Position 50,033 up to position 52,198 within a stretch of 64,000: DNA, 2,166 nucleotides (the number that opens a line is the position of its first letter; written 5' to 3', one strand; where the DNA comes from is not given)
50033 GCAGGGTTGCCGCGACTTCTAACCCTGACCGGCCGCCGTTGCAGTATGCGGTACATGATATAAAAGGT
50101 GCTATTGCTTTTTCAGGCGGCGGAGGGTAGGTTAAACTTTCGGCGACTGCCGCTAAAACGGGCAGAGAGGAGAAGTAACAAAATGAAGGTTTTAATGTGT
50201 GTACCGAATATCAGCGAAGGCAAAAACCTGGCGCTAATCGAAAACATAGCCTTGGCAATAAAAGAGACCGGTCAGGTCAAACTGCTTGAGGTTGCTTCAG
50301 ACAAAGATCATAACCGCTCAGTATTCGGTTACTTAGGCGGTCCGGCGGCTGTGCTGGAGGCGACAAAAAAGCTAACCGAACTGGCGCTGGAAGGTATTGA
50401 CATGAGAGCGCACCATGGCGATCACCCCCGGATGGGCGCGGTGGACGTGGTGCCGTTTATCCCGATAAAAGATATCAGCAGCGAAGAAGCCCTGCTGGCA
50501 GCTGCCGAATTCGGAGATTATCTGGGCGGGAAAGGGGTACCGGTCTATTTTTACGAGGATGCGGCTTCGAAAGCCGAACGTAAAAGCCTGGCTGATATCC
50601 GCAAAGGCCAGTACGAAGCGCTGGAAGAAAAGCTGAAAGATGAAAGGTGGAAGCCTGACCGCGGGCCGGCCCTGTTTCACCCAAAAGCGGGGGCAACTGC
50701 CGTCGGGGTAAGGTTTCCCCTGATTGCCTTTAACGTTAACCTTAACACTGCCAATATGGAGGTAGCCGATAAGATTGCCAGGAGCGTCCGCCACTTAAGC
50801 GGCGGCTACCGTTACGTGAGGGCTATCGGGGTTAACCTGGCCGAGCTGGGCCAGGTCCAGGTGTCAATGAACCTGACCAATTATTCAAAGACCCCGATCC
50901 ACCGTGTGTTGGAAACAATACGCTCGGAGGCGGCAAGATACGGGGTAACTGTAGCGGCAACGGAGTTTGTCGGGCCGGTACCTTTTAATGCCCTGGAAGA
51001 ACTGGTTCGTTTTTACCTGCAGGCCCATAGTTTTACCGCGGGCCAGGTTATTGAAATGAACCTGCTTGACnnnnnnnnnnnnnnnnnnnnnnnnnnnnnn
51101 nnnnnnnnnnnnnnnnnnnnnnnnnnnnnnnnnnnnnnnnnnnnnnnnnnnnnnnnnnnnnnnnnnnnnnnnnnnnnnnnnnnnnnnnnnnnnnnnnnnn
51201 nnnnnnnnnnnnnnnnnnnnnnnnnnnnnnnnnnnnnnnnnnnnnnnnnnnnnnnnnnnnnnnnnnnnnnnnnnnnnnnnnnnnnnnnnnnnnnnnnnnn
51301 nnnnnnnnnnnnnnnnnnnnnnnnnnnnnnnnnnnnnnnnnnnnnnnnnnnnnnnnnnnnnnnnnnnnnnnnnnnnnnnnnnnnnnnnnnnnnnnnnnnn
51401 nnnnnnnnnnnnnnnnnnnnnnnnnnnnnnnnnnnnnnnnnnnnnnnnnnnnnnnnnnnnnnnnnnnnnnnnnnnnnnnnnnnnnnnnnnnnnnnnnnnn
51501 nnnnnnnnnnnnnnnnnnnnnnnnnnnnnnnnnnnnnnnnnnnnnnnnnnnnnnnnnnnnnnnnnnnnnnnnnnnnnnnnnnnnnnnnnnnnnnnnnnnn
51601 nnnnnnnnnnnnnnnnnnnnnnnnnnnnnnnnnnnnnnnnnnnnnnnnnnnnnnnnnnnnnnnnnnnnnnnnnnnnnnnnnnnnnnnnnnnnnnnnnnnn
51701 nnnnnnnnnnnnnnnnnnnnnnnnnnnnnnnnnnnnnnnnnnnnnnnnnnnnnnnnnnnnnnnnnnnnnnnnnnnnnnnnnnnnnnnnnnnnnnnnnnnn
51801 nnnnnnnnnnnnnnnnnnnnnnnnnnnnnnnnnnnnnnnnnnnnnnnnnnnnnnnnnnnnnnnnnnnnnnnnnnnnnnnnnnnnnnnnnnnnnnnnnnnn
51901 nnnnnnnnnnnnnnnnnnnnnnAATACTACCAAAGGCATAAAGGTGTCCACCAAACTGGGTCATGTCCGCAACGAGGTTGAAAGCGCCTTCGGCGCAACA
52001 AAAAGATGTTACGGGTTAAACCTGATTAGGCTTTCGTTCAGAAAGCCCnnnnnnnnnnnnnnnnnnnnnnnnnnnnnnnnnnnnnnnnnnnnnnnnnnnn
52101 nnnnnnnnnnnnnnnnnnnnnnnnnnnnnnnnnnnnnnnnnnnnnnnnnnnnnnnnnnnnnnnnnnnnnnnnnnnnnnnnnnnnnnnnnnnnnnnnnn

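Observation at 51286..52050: Group II intron 5' fragment inserted right after the tRNA-Val terminator, followed by a transposase tail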

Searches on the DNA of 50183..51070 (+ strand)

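Call 65: search_rna_families(sources=[L030, L031, L034], threshold=gathering)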
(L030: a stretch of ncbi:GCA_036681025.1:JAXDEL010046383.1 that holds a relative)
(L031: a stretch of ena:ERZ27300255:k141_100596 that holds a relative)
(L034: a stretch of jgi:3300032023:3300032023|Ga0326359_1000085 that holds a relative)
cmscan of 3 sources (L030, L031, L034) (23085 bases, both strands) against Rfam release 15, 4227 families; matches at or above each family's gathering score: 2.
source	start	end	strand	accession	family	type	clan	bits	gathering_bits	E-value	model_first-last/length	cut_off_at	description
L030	3990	4061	+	RF00005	tRNA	Gene; tRNA;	CL00001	73.9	29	9.2e-15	1-71/71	no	tRNA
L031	7913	7984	+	RF00005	tRNA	Gene; tRNA;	CL00001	73.9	29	9.2e-15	1-71/71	no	tRNA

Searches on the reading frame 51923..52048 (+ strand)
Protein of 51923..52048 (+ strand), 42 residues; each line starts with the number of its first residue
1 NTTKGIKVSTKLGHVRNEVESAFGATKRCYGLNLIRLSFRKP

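Call 23: search_protein_families(library=ncbifam, proteins=[window:51923-52048:+], max_evalue=10)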
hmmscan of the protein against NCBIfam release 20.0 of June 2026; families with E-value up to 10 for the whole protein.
seq(42 aa): 2 families
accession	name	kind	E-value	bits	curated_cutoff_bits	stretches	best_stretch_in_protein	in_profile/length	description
NF033578.1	transpos_IS5_1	equivalog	0.018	14.2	275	1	12-38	369-395/419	IS5 family transposase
NF033581.1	transpos_IS5_4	equivalog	0.18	11.2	140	1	11-37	239-265/285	IS5 family transposase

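Call 24: search_dna_similar(query=window:51923-52048:+, collection=plasmids, mode=protein, max_evalue=10, max_rows=15)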
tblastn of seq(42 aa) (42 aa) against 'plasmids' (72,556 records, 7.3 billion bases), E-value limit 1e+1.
Records with a match: 11; places in all: 23; records where one place covers at least 80% of the query: 0.
Best place of each record, by identity: <60% 11.
By first word of the organism name: Persicobacter 5; Alicyclobacillus 2; Paracoccus 1; Sphingobium 1; Lichenicola 1; Novosphingobium 1.
By predicted mobility (MOB-suite, as given by PLSDB): non-mobilizable 8; conjugative 3.
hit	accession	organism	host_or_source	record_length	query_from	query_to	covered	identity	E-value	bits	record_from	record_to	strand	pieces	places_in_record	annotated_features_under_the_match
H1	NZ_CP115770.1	Paracoccus sediminicola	cell culture,sediment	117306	6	34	69%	51.7%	1e+0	32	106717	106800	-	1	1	heavy metal-binding domain-containing protein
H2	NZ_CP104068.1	Alicyclobacillus fastidiosus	cell culture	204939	16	41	62%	57.7%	1e+0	32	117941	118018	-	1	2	none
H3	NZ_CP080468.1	Alicyclobacillus acidoterrestris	Pure culture,soil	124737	16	41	62%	57.7%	1e+0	32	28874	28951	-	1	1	IS5 family transposase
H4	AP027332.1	Sphingobium sp. TomTYG65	-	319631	9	36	67%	46.4%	3e+0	30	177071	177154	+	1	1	hypothetical protein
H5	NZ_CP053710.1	Lichenicola cladoniae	Cladonia borealis,cell culture,lichen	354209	15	36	52%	59.1%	3e+0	31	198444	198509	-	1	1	IS5 family transposase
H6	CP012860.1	Persicobacter sp. JZB09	cell culture,soil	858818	15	36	52%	59.1%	7e+0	30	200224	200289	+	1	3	record has no annotation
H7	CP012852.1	Persicobacter sp. JZB09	cell culture,soil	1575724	15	36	52%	59.1%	7e+0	30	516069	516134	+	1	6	none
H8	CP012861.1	Persicobacter sp. JZB09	cell culture,soil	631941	15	36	52%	59.1%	7e+0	30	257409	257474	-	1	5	record has no annotation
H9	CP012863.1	Persicobacter sp. JZB09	cell culture,soil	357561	15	36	52%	59.1%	9e+0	29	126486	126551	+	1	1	record has no annotation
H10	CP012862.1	Persicobacter sp. JZB09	cell culture,soil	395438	15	36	52%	59.1%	9e+0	29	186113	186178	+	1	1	record has no annotation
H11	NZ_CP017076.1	Novosphingobium resinovorum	single cell,soil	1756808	15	36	52%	54.5%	6e+0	30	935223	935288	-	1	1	none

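Call 26: find_homologous_proteins(query=window:51923-52048:+, max_evalue=0.1)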
Query seq(42 aa): no candidate shares three 5-residue words with the query. No homologue found.

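Call 46: search_protein_representatives(protein=window:51926-52048:+)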
Query: 41 residues. Proteins with E-value up to 0.001 (for the whole library): 0; up to 1e-10: 0; up to 1e-30: 0. The best 0 are listed.

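Call 49: get_annotated_region(hit=H3, flank=1500)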
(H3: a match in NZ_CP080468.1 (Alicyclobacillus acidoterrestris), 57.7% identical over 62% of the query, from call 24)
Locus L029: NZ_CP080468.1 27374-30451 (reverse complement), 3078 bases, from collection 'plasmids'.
description: Alicyclobacillus acidoterrestris strain DSM 3922 plasmid pDSM3922.1, complete sequence
organism: Alicyclobacillus acidoterrestris (NCBI taxid 1450)
taxonomy: Bacteria; Bacillota; Bacilli; Bacillales; Alicyclobacillaceae; Alicyclobacillus; Alicyclobacillus acidoterrestris
host: -; source: Pure culture,soil; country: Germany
typing (MOB-suite, as given by PLSDB): non-mobilizable
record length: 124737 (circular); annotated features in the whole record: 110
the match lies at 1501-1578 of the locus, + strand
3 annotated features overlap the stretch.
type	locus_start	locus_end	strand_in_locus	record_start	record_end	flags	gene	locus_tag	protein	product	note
CDS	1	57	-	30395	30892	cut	-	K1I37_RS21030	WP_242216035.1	hypothetical protein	-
CDS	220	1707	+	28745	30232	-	-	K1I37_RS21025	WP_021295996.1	IS5 family transposase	-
CDS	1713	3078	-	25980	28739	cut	-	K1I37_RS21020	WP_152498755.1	SNF2-related protein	-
